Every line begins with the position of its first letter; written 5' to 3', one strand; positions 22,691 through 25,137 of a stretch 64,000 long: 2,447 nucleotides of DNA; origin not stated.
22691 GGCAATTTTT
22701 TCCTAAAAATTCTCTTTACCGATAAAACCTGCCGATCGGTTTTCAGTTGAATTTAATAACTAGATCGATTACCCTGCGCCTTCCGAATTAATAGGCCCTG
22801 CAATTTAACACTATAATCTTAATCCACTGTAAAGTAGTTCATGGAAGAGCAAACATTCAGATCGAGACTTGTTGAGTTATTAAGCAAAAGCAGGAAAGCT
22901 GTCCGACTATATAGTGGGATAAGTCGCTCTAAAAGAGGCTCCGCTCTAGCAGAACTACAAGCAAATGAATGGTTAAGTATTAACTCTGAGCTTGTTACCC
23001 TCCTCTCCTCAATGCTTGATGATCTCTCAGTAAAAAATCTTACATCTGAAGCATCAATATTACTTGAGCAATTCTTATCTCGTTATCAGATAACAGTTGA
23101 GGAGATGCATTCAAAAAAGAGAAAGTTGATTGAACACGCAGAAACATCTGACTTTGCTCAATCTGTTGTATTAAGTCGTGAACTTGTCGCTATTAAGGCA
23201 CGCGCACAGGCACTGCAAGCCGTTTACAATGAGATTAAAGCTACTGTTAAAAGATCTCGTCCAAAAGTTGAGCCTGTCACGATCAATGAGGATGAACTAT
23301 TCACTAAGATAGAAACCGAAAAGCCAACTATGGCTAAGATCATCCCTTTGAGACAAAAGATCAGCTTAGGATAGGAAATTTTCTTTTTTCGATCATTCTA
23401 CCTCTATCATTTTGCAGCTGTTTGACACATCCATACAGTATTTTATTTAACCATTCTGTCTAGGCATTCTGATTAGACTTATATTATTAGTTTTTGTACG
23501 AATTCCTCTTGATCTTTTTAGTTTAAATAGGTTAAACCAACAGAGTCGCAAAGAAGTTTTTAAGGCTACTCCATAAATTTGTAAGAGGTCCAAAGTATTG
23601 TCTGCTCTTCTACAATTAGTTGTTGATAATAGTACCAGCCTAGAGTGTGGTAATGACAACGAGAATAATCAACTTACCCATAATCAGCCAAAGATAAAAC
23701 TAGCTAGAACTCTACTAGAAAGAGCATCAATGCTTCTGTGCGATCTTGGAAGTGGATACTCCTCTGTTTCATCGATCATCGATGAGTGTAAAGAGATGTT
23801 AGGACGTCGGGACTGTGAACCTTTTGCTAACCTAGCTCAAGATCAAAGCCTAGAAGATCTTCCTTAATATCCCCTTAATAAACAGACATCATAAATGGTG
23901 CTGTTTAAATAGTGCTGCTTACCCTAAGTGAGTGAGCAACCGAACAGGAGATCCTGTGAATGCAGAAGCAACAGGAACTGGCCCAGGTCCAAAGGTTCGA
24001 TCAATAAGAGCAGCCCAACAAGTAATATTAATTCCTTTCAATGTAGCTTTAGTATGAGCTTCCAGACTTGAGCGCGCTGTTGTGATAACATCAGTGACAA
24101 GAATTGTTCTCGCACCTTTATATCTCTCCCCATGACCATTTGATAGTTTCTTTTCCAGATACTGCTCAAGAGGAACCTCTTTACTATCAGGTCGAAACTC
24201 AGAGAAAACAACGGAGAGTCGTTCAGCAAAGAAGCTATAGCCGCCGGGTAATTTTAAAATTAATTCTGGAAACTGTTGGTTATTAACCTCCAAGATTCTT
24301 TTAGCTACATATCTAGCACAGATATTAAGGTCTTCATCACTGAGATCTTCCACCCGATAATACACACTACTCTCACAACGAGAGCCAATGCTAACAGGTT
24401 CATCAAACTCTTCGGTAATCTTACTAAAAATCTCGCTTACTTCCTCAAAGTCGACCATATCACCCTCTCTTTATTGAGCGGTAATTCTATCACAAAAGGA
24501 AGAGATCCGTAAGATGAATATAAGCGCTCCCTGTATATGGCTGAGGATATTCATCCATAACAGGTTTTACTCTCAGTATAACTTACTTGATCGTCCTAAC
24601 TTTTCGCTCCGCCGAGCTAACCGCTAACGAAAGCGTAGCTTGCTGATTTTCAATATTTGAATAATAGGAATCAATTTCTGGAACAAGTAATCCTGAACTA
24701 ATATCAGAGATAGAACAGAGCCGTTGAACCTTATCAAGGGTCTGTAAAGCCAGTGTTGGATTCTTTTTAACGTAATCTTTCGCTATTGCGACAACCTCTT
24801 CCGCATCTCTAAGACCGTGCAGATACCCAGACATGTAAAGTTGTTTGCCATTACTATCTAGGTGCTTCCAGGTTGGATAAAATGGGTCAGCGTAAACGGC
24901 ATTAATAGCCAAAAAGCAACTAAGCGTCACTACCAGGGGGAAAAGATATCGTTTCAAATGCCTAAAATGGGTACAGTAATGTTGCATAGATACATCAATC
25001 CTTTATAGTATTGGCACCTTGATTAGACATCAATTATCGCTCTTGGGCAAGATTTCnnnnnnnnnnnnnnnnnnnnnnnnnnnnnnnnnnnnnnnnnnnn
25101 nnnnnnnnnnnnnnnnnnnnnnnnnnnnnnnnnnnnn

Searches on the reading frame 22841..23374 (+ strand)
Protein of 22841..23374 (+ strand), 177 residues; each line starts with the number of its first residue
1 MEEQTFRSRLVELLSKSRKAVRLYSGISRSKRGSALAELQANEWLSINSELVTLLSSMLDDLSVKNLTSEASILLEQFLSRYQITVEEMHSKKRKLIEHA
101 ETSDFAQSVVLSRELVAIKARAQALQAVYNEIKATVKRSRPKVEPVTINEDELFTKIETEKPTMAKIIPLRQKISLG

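Call 7: search_protein_families(library=pfam, proteins=[window:22841-23374:+], max_evalue=0.01)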
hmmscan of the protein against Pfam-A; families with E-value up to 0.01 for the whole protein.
window:22841-23374:+ (177 aa): 1 family
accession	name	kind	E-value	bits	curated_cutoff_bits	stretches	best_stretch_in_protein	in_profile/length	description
PF11176.13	Tma16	-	0.0034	17.7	22.7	1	15-103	7-94/146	Translation machinery-associated protein 16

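Call 9: find_encoding_contigs(protein=window:22841-23374:+, flank=3000, max_places=6)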
Protein window:22841-23374:+ (177 aa): 6 contigs read that carry it; 5 places shown.
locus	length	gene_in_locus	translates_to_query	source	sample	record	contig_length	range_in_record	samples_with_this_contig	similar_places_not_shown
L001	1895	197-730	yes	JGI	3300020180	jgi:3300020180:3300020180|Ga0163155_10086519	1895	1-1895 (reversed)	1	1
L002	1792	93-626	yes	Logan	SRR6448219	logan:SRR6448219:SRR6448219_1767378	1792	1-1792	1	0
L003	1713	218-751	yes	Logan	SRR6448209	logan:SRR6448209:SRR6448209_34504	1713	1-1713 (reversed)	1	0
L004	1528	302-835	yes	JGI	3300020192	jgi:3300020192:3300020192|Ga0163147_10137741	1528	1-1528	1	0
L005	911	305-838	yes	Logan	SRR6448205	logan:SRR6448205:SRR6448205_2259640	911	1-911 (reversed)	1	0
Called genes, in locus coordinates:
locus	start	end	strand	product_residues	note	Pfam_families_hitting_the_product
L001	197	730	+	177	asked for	-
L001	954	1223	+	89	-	-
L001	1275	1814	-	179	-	-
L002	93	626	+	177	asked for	-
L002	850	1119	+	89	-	-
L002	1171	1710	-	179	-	-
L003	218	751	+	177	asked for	-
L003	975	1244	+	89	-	-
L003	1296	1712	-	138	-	?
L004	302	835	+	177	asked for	-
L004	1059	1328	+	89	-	-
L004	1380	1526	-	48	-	?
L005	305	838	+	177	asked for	-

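Call 27: find_homologous_proteins(query=window:22841-23374:+, max_evalue=0.001)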
Query window:22841-23374:+ (177 aa): 39 proteins with E <= 0.001 among 201 candidates.
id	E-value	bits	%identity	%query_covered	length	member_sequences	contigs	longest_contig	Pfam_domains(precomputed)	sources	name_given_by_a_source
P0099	5.2e-100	349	100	100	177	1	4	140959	-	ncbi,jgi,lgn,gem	-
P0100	1.9e-58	215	60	100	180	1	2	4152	-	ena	-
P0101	4.4e-53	197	60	100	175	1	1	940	-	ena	-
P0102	4.0e-49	184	55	98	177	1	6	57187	-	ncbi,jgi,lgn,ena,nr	ncbi:MAG: hypothetical protein SGJ02_07260 [bacterium]|nr:hypothetical protein [bacterium]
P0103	2.6e-43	166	52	98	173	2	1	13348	-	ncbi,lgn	-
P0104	1.2e-42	163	53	98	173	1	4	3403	-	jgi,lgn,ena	-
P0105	7.2e-41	158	53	98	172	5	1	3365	-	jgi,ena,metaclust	metaclust:\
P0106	3.7e-37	146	50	98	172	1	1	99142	-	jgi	jgi:hypothetical protein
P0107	1.4e-36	144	51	98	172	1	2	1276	-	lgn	-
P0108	1.6e-36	144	49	98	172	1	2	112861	-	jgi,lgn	-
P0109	8.5e-29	118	41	97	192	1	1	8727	-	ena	-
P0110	4.3e-28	116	40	97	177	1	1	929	-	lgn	-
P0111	7.5e-28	115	37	99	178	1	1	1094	-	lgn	-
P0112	7.0e-27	112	42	98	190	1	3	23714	-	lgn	-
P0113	9.5e-27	112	39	100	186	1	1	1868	-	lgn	-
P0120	9.5e-25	105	39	100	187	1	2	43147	-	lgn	-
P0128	1.5e-22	98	36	94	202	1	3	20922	-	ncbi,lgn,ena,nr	ncbi:MAG: hypothetical protein KDD64_04390 [Bdellovibrionales bacterium]|nr:hypothetical protein [Bd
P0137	7.3e-18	83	38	100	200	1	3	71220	-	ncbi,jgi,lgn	jgi:hypothetical protein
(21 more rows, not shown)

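Call 28: find_encoding_contigs(protein=P0100, flank=3000, max_places=1)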
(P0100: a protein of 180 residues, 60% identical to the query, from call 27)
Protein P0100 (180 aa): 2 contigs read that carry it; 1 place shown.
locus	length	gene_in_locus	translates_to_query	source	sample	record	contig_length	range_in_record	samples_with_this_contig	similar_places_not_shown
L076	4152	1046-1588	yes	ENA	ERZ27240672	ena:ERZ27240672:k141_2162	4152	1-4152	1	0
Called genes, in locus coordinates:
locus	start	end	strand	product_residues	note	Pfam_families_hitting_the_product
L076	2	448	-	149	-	?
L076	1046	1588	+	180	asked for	-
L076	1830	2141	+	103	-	-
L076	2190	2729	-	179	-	-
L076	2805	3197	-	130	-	-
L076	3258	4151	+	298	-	?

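Call 29: find_encoding_contigs(protein=P0103, flank=3000, max_places=1)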
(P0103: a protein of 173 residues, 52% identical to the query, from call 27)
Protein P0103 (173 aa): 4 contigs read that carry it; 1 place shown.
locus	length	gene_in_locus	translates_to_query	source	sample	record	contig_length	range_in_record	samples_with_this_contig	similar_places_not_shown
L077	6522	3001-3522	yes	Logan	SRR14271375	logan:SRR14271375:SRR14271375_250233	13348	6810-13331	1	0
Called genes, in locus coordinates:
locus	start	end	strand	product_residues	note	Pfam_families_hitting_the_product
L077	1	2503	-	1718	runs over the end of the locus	-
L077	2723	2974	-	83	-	-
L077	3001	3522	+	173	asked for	-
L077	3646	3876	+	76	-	-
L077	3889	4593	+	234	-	PF03483:B3_4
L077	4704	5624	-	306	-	-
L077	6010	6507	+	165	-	-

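Call 30: find_encoding_contigs(protein=P0106, flank=3000, max_places=1)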
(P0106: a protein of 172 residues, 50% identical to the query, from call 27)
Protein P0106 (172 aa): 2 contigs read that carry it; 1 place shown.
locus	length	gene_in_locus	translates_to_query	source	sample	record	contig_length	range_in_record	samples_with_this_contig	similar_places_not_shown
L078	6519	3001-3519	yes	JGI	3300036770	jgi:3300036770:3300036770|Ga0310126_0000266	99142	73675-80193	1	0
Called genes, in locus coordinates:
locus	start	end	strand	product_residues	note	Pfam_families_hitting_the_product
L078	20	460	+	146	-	-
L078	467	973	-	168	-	-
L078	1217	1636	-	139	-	PF00254:FKBP_C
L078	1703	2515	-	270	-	PF09992:NAGPA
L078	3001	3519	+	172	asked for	-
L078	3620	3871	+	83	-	-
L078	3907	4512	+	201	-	-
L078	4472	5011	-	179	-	-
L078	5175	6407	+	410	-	PF04551:GcpE, PF26540:GcpE_C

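Call 31: find_encoding_contigs(protein=P0108, flank=3000, max_places=1)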
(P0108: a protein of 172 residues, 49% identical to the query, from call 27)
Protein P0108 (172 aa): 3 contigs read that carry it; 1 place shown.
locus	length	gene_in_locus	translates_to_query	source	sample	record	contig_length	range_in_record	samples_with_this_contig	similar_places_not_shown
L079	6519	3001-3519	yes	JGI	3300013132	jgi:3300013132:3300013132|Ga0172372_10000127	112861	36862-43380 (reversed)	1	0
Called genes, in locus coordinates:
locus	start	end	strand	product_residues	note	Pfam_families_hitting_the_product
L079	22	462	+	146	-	-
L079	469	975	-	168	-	-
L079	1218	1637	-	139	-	PF00254:FKBP_C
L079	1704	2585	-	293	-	PF09992:NAGPA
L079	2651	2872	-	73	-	-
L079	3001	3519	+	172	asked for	-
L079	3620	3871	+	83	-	-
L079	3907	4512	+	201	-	-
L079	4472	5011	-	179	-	-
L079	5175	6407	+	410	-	PF04551:GcpE, PF26540:GcpE_C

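Call 33: find_encoding_contigs(protein=P0112, flank=3000, max_places=1)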
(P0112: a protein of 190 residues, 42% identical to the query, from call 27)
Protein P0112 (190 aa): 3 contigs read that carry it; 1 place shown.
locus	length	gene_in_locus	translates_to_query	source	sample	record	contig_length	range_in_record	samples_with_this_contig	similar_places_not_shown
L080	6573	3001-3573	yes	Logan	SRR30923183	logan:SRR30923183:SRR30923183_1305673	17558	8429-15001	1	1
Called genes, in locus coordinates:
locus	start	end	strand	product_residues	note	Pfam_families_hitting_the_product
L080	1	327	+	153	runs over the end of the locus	-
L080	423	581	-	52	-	PF19451:DUF5989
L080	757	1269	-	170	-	-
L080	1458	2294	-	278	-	PF09992:NAGPA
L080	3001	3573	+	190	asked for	-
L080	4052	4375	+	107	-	-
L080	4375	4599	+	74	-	-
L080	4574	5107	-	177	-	-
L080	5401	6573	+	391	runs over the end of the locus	PF04551:GcpE, PF26540:GcpE_C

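Call 34: find_encoding_contigs(protein=P0120, flank=3000, max_places=1)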
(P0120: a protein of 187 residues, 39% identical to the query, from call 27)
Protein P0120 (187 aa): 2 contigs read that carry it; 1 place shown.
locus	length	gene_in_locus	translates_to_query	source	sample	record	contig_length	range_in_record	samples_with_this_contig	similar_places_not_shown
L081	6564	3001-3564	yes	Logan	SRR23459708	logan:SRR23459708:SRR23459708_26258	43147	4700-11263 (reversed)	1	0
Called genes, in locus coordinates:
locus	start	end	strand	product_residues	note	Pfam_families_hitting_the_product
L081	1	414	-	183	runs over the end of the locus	PF00226:DnaJ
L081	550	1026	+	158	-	PF05099:TerB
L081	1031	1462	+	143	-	PF01042:Ribonuc_L-PSP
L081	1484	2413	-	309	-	PF13578:Methyltransf_24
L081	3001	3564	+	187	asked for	-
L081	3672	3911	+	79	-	-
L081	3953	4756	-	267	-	PF00892:EamA, PF03151:TPT (weak), PF00892:EamA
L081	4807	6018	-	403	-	PF17785:PUA_3, PF10672:Methyltrans_SAM, PF02475:TRM5-TYW2_MTfase (weak), PF03602:Cons_hypoth95 (weak)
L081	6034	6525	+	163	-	PF00300:His_Phos_1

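Call 35: find_encoding_contigs(protein=P0128, flank=3000, max_places=1)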
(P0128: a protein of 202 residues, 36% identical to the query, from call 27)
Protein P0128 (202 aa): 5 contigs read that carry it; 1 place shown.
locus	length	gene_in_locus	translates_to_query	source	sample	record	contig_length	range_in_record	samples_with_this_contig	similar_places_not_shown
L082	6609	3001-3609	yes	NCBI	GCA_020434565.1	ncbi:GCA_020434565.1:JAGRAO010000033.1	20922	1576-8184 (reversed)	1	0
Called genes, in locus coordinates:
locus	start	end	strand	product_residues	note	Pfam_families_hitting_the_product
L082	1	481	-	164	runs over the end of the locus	-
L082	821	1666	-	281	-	PF09992:NAGPA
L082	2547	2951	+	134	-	-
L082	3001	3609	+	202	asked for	-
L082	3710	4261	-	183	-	-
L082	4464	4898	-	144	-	-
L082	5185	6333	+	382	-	PF04551:GcpE, PF26540:GcpE_C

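Call 36: find_encoding_contigs(protein=P0137, flank=3000, max_places=1)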
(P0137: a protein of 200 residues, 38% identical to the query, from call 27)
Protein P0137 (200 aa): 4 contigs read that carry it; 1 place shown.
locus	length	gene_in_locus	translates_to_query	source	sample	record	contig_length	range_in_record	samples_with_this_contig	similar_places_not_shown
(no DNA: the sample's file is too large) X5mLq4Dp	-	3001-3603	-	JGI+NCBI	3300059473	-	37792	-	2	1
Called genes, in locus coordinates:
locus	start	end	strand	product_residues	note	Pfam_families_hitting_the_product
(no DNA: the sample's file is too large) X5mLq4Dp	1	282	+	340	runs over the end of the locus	PF08003:Methyltransf_9, PF13489:Methyltransf_23, PF13847:Methyltransf_31, PF08241:Methyltransf_11, PF08242:Methyltransf_12, PF13649:Methyltransf_25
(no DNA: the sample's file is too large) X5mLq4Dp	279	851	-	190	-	PF00226:DnaJ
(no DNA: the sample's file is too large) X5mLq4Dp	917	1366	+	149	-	PF01042:Ribonuc_L-PSP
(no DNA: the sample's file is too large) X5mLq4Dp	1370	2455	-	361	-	PF00150:Cellulase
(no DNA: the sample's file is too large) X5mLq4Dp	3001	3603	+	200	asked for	-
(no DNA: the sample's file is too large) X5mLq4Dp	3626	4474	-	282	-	PF00892:EamA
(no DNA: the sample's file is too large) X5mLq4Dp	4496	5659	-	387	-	PF17785:PUA_3, PF10672:Methyltrans_SAM, PF02475:TRM5-TYW2_MTfase, PF05175:MTS, PF06325:PrmA (weak), PF03602:Cons_hypoth95, PF13847:Methyltransf_31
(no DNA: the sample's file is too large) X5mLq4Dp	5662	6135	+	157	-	PF00300:His_Phos_1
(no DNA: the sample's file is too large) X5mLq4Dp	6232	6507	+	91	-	-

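Call 58: search_solved_structures(query=A5, max_evalue=10)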
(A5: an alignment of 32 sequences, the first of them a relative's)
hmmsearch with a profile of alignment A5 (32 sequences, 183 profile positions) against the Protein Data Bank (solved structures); distinct sequences matched with E-value up to 10: 2.
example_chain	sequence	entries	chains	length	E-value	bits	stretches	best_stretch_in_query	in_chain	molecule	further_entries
7dgu_A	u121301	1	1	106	0.63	13.1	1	52-103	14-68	de novo designed protein H4A1R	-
7nvk_AAA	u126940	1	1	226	1.4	12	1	33-104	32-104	Ubiquitin-like modifier-activating enzyme 5,Ubiquitin-fold modifier-conjugating enzyme 1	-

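Call 62: predict_structure(alignment_id=A5)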
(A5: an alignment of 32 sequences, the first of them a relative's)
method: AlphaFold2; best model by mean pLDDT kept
length: 177 residues; sequences in the alignment: 32
mean_pLDDT: 84.8   pTM: 0.71
mean pLDDT of the five models: 84.8, 84.8, 84.0, 83.7, 83.0
residues with pLDDT >= 90: 111; 70-90: 26; 50-70: 30; < 50: 10
segments of 3 or more residues with pLDDT < 50: 155-158
pLDDT, mean of each block of 10 residues (from residue 1): 78 96 88 87 97 95 83 96 98 97 96 97 98 88 54 50 63 57
secondary structure, 60 per line:
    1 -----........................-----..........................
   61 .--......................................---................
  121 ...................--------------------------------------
elements in order: H6-29 H35-61 H64-101 H105-139

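Call 64: fold_search(model_id=the predicted structure, library=pdb)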
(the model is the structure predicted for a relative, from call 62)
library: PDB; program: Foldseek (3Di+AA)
matches with E <= 10: 363; with E <= 0.001: 0
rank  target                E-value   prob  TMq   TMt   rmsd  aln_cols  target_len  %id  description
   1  3ogh_A                1.1e-01  0.98  0.32  0.39  16.8       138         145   17  Crystal structure of yciE protein from E. coli CFT073, a member of ferritine-like superfamily of diiron-containing fou (released 2010-09-15)
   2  9avu_B                1.6e-01  0.25  0.19  0.11  24.8       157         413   11  Bovine fetal muscle nAChR bound to ACh (released 2024-07-31)
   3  3plt_B                2.7e-01  0.25  0.18  0.16  22.9       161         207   10  Crystal structure of Lsp1 from Saccharomyces cerevisiae (released 2011-06-22)
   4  3plt_A                2.8e-01  0.89  0.35  0.30  23.8       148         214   11  Crystal structure of Lsp1 from Saccharomyces cerevisiae (released 2011-06-22)
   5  8d9o                  3.1e-01  0.84  0.37  0.35  11.9       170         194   13  De Novo Photosynthetic Reaction Center Protein in Apo-State (released 2022-09-28)
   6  2vrw_B                3.8e-01  0.69  0.34  0.19  10.8       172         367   14  Critical structural role for the PH and C1 domains of the Vav1 exchange factor (released 2008-06-17)
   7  6z0c_D                4.0e-01  0.57  0.28  0.26  13.6       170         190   14  Structure of in silico modelled artificial Maquette-3 protein (released 2021-03-17)
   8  8d9p                  4.2e-01  0.75  0.33  0.30  11.7       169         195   12  De Novo Photosynthetic Reaction Center Protein Equipped with Heme B and Mn(II) cations (released 2022-09-28)
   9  6r1j_J                5.2e-01  0.93  0.42  0.28  33.7       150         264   11  Structure of the soluble AhlC triple head mutant of the tripartite alpha-pore forming toxin, AHL, from Aeromonas hydro (released 2019-07-10)
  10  8qb9_A                5.2e-01  0.63  0.33  0.25  24.9       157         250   10  Helical reconstruction of yeast eisosome protein Pil1 bound to membrane composed of lipid mixture -PIP2/+sterol (DOPC, (released 2024-07-24)
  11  5vjs                  5.8e-01  0.72  0.34  0.31  12.2       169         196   13  De Novo Photosynthetic Reaction Center Protein Equipped with Heme B, a synthetic Zn porphyrin, and Zn(II) cations (released 2018-04-25)
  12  6z0c_C                6.4e-01  0.63  0.38  0.34  12.2       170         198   14  Structure of in silico modelled artificial Maquette-3 protein (released 2021-03-17)
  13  6z0c_B                6.4e-01  0.60  0.32  0.30  10.6       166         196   14  Structure of in silico modelled artificial Maquette-3 protein (released 2021-03-17)
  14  1t72_G                7.5e-01  0.63  0.35  0.30  18.6       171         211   12  Crystal structure of phosphate transport system protein phoU from Aquifex aeolicus (released 2004-12-07)
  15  2rld_B                7.5e-01  0.57  0.30  0.40   9.1       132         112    9  CRYSTAL STRUCTURE OF A PROTEIN WITH UNKNOWN FUNCTION FROM S23 RIBOSOMAL PROTEIN FAMILY (BT_0352) FROM BACTEROIDES THET (released 2007-10-30)
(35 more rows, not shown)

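Call 74: list_cluster_members(proteins=[P0099, P0102, P0103])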
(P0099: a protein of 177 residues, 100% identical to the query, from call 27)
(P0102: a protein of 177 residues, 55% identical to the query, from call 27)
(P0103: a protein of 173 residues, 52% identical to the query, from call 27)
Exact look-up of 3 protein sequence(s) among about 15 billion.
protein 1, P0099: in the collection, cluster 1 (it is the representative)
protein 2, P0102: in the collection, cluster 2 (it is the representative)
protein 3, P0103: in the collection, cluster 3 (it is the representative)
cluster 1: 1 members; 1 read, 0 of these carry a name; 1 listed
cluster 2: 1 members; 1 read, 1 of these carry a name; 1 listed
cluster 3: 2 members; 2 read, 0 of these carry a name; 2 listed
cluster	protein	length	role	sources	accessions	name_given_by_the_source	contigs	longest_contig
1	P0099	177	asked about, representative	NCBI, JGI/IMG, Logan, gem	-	-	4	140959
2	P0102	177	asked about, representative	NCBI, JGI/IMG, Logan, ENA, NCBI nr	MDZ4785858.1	MAG: hypothetical protein SGJ02_07260 [bacterium] | hypothetical protein [bacterium]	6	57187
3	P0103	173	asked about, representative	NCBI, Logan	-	-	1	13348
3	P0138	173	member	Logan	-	-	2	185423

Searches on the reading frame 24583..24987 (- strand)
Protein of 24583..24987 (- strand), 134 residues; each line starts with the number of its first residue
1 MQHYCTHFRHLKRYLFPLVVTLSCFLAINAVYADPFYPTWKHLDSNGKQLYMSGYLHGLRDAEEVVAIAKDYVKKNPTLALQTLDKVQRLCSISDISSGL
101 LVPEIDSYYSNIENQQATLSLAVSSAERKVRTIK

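Call 7: search_protein_families(library=pfam, proteins=[window:24583-24987:-], max_evalue=0.01)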
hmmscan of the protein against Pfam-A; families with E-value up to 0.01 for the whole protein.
window:24583-24987:- (134 aa): 1 family
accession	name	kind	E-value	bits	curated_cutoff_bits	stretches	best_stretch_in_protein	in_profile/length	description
PF09171.15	AGOG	-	0.0048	16.7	26.1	1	52-128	64-139/248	N-glycosylase/DNA lyase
